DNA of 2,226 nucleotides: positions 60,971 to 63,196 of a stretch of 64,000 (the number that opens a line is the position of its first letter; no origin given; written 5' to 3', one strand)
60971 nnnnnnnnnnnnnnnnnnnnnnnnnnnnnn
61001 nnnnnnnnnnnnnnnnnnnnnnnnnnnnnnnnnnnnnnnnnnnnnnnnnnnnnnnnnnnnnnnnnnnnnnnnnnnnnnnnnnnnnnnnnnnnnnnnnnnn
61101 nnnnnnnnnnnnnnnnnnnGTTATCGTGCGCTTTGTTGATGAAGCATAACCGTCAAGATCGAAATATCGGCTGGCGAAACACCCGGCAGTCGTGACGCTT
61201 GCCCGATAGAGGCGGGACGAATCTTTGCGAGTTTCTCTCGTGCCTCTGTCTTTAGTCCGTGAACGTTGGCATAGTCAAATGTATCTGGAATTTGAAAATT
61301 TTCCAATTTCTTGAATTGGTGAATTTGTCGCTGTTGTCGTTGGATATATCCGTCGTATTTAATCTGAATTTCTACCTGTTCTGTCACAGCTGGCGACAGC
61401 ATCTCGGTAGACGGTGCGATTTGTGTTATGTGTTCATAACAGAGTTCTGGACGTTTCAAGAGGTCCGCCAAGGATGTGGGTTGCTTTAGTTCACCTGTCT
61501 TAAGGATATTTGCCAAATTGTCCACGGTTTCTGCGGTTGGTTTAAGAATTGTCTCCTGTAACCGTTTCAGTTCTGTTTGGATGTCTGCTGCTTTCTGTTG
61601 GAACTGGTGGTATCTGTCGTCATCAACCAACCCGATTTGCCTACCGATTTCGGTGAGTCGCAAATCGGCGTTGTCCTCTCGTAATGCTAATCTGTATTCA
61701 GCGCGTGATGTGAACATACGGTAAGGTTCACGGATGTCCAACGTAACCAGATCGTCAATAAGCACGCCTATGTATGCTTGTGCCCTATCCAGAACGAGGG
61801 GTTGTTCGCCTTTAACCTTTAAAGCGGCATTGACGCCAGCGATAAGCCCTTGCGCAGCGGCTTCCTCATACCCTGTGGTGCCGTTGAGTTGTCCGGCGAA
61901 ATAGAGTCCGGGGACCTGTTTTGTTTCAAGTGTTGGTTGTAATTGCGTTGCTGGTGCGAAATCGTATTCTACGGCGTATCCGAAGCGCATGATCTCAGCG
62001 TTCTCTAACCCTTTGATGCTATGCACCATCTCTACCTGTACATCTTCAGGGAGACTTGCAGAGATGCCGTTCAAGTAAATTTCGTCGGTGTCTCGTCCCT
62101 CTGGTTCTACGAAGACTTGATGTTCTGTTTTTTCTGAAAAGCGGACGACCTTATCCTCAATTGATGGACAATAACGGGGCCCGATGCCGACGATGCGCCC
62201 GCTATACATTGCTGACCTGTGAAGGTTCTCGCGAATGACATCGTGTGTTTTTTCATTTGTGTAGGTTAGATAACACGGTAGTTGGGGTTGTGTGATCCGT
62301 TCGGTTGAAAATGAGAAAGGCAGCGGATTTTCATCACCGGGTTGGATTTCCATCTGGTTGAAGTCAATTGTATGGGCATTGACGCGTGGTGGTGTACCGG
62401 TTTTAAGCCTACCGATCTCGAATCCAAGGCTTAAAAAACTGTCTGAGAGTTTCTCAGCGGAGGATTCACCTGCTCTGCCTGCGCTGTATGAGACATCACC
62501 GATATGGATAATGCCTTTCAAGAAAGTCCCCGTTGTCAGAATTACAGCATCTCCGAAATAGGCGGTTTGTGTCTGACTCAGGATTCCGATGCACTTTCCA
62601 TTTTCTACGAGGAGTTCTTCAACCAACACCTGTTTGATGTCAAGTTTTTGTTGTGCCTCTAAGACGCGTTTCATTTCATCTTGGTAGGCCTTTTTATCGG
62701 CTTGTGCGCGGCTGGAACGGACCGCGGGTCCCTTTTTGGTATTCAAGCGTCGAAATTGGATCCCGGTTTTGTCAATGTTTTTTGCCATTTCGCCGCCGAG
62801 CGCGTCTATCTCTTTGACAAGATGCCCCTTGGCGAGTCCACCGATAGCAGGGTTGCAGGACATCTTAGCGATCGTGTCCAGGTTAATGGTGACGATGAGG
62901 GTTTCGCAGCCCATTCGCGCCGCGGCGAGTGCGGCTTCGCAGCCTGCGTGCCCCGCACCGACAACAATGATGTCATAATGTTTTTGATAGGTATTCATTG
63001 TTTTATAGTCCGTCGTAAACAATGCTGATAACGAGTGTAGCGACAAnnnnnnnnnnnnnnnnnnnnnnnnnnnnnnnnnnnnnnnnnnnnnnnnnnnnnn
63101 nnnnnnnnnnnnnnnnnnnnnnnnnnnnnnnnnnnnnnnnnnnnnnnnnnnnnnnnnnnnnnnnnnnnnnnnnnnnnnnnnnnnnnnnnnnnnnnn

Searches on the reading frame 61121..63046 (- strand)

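Call 51: search_protein_families(library=pfam, proteins=[window:61121-63046:-], max_evalue=0.01)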
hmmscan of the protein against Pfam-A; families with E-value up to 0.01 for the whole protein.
window:61121-63046:- (641 aa): 10 families
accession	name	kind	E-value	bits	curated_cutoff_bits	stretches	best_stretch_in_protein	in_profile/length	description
PF01134.28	GIDA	-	5.8e-175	582.5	22.1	1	25-414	1-390/391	Glucose inhibited division protein A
PF13932.14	SAM_GIDA_C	-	7e-26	90.3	27.1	1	577-631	2-56/57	tRNA modifying enzyme MnmG/GidA C-terminal helical bundle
PF21680.2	GIDA_C_1st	-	1.1e-24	87.4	24.7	1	476-572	1-96/96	tRNA modifying enzyme MnmG/GidA C-terminal helical domain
PF12831.13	FAD_oxidored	-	1.9e-08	34.5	27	1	25-256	1-218/416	FAD dependent oxidoreductase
PF07992.20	Pyr_redox_2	-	4.6e-06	26.7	26.1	1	24-102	1-219/291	Pyridine nucleotide-disulphide oxidoreductase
PF00890.30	FAD_binding_2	-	0.00023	20.9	20.4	1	25-53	1-29/414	FAD binding domain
PF00070.33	Pyr_redox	-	0.00026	21.9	22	1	26-95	2-70/82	Pyridine nucleotide-disulphide oxidoreductase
PF01262.27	AlaDh_PNT_C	-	0.00093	19.1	23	1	23-62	28-67/214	Alanine dehydrogenase/PNT, C-terminal domain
PF00899.27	ThiF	-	0.0022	17.6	28.1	1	23-52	20-49/238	ThiF family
PF03486.20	HI0933_like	-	0.0051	16.7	50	0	25-63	2-40/244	HI0933-like protein Rossmann domain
